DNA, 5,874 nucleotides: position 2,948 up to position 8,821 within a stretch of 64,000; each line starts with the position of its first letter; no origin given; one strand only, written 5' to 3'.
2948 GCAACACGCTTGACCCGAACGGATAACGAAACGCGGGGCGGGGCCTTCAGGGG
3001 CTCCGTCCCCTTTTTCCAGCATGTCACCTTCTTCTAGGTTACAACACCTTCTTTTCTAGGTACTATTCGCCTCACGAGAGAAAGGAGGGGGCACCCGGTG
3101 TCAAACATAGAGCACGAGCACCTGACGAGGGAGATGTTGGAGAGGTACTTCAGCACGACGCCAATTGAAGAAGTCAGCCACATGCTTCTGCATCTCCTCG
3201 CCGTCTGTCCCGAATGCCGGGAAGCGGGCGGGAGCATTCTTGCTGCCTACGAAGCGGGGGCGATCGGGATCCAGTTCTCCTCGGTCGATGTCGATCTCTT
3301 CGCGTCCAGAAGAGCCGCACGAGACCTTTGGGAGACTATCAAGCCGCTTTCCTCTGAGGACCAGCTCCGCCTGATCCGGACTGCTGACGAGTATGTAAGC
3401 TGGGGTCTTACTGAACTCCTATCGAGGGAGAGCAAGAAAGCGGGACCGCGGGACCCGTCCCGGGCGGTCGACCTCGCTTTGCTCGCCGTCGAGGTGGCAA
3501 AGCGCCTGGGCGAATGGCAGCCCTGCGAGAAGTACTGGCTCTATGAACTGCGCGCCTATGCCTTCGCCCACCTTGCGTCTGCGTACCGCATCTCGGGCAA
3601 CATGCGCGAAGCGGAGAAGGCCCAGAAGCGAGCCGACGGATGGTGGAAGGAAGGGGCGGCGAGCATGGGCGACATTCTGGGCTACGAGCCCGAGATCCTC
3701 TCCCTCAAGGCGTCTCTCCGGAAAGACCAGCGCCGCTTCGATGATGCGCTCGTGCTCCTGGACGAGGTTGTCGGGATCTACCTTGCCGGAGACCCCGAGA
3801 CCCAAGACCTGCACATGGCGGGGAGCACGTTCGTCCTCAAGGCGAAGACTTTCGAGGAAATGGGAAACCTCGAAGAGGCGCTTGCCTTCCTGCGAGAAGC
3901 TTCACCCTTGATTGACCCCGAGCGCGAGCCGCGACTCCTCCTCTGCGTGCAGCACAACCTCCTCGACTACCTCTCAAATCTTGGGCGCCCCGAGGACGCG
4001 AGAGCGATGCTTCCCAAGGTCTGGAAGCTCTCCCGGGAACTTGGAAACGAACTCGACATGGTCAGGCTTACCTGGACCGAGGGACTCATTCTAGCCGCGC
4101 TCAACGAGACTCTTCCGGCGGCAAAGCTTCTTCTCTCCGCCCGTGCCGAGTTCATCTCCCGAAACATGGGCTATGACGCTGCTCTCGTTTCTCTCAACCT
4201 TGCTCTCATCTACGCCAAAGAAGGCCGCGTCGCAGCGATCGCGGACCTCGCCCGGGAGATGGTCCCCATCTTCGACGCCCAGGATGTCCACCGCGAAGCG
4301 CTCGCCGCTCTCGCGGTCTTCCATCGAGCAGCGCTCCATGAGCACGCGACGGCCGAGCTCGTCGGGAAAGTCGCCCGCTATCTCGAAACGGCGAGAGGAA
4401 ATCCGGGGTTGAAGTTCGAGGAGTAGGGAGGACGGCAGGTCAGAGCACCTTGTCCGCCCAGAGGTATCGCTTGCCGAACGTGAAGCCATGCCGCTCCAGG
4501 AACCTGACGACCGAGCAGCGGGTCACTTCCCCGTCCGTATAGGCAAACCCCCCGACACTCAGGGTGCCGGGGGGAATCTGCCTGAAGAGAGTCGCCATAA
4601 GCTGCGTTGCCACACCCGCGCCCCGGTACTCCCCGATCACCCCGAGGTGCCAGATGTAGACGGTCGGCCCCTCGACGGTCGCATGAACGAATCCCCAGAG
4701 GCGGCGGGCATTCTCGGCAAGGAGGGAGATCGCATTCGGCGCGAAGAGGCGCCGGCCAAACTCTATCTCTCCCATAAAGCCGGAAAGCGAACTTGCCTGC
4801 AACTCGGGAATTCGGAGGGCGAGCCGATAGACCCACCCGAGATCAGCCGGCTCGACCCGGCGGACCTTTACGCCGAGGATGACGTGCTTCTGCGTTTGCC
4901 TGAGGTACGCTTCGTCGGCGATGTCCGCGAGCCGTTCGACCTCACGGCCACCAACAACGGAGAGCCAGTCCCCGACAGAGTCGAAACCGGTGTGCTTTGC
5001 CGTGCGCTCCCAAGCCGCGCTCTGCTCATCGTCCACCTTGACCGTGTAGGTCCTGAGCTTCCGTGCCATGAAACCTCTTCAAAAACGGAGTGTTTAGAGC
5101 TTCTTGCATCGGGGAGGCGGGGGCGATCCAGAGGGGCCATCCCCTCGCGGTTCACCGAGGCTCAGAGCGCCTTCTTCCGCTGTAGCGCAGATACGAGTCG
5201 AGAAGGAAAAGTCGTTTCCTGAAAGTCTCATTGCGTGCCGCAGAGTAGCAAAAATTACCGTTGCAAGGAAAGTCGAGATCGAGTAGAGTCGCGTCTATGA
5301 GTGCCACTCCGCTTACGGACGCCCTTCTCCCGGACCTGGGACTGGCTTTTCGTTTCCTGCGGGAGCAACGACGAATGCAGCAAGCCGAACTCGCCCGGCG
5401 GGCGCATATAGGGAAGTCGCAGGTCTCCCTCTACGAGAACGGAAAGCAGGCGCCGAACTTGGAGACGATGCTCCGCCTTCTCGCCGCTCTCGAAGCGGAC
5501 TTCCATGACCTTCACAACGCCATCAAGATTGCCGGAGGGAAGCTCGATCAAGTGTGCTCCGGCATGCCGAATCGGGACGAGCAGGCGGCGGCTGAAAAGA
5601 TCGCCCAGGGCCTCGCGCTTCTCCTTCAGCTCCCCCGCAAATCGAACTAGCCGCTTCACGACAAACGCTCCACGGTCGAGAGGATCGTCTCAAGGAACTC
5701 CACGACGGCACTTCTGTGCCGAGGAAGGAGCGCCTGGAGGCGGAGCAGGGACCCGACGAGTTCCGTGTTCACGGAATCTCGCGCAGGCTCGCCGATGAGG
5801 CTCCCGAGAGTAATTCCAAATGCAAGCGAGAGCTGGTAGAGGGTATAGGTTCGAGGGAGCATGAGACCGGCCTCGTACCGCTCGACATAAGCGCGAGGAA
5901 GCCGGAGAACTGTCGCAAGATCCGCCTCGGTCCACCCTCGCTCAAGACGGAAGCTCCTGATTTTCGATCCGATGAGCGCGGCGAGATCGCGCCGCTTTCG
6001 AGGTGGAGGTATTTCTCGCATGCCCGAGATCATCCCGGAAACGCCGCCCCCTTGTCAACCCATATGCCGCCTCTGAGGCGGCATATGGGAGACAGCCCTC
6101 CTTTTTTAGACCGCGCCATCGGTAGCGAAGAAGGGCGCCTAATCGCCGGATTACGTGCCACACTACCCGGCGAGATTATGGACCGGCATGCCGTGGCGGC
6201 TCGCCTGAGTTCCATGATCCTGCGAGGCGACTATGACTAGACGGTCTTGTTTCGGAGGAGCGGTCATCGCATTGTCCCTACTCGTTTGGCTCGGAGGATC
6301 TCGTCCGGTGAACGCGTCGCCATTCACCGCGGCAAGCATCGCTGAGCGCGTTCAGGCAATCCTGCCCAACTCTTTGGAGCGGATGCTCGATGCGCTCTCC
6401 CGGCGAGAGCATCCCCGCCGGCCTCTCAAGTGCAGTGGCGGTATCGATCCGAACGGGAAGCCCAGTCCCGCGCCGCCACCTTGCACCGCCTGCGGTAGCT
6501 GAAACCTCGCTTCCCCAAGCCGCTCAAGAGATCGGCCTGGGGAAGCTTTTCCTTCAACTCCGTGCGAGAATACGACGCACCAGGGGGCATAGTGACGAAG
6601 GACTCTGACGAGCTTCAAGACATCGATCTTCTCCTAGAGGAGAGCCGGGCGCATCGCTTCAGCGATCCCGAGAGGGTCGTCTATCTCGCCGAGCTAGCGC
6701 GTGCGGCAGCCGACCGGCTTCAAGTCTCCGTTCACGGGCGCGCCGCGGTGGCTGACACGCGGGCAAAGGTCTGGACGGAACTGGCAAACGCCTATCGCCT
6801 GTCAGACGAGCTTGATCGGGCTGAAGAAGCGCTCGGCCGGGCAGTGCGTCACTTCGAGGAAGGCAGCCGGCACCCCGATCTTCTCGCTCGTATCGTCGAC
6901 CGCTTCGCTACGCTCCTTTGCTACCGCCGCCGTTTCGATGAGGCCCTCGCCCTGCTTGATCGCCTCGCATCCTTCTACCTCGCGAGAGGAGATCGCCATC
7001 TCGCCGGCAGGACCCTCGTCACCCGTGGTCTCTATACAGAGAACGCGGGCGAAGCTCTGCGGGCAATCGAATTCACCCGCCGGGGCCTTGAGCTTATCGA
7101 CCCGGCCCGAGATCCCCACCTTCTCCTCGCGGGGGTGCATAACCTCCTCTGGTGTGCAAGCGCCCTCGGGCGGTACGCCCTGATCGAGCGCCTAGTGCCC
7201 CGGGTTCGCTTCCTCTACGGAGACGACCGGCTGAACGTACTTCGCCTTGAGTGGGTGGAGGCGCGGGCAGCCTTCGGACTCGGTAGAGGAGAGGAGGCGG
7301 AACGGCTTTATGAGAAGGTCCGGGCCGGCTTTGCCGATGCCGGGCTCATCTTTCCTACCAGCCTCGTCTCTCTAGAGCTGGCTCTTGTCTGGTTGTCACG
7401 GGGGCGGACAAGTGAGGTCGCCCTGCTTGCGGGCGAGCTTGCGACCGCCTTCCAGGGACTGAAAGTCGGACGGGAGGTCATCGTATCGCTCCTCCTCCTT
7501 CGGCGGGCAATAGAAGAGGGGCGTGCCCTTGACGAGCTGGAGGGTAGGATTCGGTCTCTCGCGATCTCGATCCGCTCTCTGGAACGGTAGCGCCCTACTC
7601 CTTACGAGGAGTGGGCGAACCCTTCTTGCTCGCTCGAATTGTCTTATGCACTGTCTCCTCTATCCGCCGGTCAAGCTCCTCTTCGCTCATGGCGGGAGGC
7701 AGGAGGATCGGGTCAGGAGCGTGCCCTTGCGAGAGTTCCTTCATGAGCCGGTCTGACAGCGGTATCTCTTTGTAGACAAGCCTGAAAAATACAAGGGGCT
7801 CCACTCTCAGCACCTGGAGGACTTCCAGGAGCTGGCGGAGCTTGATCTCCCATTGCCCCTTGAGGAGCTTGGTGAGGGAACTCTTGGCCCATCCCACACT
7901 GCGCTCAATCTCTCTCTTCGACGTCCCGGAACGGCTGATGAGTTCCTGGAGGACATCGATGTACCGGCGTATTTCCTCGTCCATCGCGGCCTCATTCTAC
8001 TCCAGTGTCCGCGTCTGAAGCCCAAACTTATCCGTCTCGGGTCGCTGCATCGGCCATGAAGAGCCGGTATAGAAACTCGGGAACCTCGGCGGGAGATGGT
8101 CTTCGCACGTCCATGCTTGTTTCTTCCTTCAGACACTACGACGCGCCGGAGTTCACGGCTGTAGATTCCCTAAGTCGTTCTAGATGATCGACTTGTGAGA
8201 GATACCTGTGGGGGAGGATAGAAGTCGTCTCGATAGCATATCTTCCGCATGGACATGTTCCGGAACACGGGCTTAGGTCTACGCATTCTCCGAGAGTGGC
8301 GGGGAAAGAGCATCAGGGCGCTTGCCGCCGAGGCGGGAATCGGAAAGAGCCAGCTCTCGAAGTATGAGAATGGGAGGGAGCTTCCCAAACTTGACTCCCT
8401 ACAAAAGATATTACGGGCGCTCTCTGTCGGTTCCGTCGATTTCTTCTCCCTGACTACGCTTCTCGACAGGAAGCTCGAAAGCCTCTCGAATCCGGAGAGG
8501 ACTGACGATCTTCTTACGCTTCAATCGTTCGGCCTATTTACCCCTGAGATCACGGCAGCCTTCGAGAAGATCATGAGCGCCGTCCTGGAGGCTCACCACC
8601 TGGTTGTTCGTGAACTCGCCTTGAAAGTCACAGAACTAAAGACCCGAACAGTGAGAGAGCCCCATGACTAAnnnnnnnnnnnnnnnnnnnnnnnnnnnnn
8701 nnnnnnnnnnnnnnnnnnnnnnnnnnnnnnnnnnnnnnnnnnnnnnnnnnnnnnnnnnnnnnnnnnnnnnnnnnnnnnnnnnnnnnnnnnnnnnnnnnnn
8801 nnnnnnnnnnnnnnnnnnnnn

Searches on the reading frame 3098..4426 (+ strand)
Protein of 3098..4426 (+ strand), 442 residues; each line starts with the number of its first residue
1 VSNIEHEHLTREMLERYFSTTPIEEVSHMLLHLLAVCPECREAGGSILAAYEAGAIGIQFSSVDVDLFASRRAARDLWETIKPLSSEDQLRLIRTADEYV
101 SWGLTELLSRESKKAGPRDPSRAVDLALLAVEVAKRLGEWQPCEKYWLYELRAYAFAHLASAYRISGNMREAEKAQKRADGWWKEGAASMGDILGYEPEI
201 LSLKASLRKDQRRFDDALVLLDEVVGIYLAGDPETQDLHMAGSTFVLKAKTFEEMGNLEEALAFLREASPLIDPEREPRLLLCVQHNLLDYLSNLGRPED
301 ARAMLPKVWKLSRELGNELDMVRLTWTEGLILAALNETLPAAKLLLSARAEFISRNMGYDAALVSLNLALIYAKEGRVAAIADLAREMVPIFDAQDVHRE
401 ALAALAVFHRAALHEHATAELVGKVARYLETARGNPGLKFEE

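Call 14: search_protein_families(library=pfam, max_evalue=0.01, proteins=[window:3098-4426:+])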
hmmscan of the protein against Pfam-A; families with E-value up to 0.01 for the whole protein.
window:3098-4426:+ (442 aa): 8 families
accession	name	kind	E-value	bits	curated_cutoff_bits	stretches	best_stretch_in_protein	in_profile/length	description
PF13181.12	TPR_8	-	1.9e-08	34.2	25.7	0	245-268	4-27/34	Tetratricopeptide repeat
PF13374.12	TPR_10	-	1.9e-07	31.3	27.5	0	291-315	11-35/42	Tetratricopeptide repeat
PF13424.12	TPR_12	-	2.9e-06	27.8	30.1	1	246-305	7-68/77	Tetratricopeptide repeat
PF00515.34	TPR_1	-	1e-05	25.6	27.8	0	248-268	7-27/34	Tetratricopeptide repeat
PF17874.7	TPR_MalT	-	4.5e-05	23.3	45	1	151-323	38-202/336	MalT-like TPR region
PF07719.23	TPR_2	-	0.00031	21.1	27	0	248-268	7-27/34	Tetratricopeptide repeat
PF13176.12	TPR_7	-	0.0024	18.3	27.9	0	247-271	4-27/36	Tetratricopeptide repeat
PF25058.1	ARM_TT21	-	0.0075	16.7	27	0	152-224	56-120/155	Tetratricopeptide repeat protein 21 ARM repeat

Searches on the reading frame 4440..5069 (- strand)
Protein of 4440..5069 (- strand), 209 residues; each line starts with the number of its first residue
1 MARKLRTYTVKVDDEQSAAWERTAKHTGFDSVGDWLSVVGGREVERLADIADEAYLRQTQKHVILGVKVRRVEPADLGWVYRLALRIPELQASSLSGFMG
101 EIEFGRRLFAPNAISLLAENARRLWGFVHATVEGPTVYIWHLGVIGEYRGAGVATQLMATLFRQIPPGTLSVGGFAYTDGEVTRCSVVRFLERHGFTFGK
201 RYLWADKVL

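Call 65: search_protein_families(library=pfam, max_evalue=0.01, proteins=[window:4440-5069:-])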
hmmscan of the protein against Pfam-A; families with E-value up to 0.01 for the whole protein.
window:4440-5069:- (209 aa): 3 families
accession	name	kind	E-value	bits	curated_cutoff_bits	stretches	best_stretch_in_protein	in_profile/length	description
PF13508.13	Acetyltransf_7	-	4.1e-06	27.5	27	1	115-197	5-83/84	Acetyltransferase (GNAT) domain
PF00583.31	Acetyltransf_1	-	4.2e-06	27.5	20.7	1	108-166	28-89/116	Acetyltransferase (GNAT) family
PF13673.13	Acetyltransf_10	-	0.0035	17.7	23.6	1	104-164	22-79/128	Acetyltransferase (GNAT) domain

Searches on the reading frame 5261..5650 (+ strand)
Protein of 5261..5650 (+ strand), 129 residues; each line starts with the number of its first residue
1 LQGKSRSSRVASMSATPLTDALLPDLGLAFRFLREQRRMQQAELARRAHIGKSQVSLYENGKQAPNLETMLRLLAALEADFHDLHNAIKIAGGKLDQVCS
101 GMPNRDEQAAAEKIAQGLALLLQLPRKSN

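Call 65: search_protein_families(library=pfam, max_evalue=0.01, proteins=[window:5261-5650:+])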
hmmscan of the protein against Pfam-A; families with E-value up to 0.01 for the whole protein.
window:5261-5650:+ (129 aa): 5 families
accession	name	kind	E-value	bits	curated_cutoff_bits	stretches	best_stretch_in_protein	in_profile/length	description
PF01381.28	HTH_3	-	2.8e-13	50.1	23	1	32-81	3-52/55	Helix-turn-helix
PF13560.12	HTH_31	-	4.2e-12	46.6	27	1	25-80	1-57/64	Helix-turn-helix domain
PF13443.12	HTH_26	-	5e-08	33.5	22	1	34-85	6-58/63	Cro/C1-type HTH DNA-binding domain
PF12844.13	HTH_19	-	7.9e-08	32.5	30.2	1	29-77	3-51/64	Helix-turn-helix domain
PF13744.12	HTH_37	-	0.0029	17.8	27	1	33-79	26-73/80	Helix-turn-helix domain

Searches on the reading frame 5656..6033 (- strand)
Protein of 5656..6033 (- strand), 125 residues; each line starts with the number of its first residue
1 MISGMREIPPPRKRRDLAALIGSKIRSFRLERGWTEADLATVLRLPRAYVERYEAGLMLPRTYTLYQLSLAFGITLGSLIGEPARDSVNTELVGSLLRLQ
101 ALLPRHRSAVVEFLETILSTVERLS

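Call 65: search_protein_families(library=pfam, max_evalue=0.01, proteins=[window:5656-6033:-])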
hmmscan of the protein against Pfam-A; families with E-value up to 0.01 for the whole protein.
window:5656-6033:- (125 aa): 3 families
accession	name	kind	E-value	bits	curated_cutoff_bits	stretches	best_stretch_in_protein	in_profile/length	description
PF01381.28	HTH_3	-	1.8e-09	37.9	23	1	25-77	1-53/55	Helix-turn-helix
PF13560.12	HTH_31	-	5.7e-06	27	27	1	22-61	3-43/64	Helix-turn-helix domain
PF12844.13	HTH_19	-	0.0019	18.5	30.2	1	22-79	1-58/64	Helix-turn-helix domain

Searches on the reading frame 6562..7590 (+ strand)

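Call 14: search_protein_families(library=pfam, max_evalue=0.01, proteins=[window:6562-7590:+])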
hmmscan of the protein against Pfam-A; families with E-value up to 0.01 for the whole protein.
window:6562-7590:+ (342 aa): 8 families
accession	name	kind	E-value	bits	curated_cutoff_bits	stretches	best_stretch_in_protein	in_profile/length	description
PF13424.12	TPR_12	-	2.2e-09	37.8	30.1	1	207-256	25-74/77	Tetratricopeptide repeat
PF07719.23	TPR_2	-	2.3e-05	24.6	27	0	68-98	1-31/34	Tetratricopeptide repeat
PF00515.34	TPR_1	-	2.6e-05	24.3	27.8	0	68-97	1-30/34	Tetratricopeptide repeat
PF14559.12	TPR_19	-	4.3e-05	24.2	25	0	67-111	24-68/68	Tetratricopeptide repeat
PF13374.12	TPR_10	-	0.0013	19.1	27.5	0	114-134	7-27/42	Tetratricopeptide repeat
PF13428.12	TPR_14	-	0.0034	18.4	23.5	0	69-99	2-32/44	Tetratricopeptide repeat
PF13176.12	TPR_7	-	0.0034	17.8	27.9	0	71-94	2-27/36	Tetratricopeptide repeat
PF25058.1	ARM_TT21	-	0.0037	17.7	27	0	62-135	51-120/155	Tetratricopeptide repeat protein 21 ARM repeat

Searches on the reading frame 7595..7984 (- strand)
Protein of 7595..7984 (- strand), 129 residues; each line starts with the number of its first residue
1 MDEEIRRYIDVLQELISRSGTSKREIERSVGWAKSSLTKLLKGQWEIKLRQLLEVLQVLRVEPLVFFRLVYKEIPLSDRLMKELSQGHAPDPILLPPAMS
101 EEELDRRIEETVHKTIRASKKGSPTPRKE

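Call 65: search_protein_families(library=pfam, max_evalue=0.01, proteins=[window:7595-7984:-])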
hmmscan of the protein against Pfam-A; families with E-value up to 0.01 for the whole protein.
window:7595-7984:- (129 aa): 2 families
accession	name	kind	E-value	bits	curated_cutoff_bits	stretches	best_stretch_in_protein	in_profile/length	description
PF13560.12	HTH_31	-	0.00072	20.3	27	1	12-63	6-58/64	Helix-turn-helix domain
PF01381.28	HTH_3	-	0.0098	16.3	23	0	19-64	8-53/55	Helix-turn-helix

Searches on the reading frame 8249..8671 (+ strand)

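Call 14: search_protein_families(library=pfam, max_evalue=0.01, proteins=[window:8249-8671:+])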
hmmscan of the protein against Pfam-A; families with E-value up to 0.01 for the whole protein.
window:8249-8671:+ (140 aa): 4 families
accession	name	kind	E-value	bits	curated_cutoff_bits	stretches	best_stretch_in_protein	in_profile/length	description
PF01381.28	HTH_3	-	1e-13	51.5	23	1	11-61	1-51/55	Helix-turn-helix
PF13560.12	HTH_31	-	2.8e-12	47.2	27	1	11-60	6-56/64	Helix-turn-helix domain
PF12844.13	HTH_19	-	2e-08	34.5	30.2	1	11-58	4-51/64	Helix-turn-helix domain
PF13443.12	HTH_26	-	1.3e-06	29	22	1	11-66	2-58/63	Cro/C1-type HTH DNA-binding domain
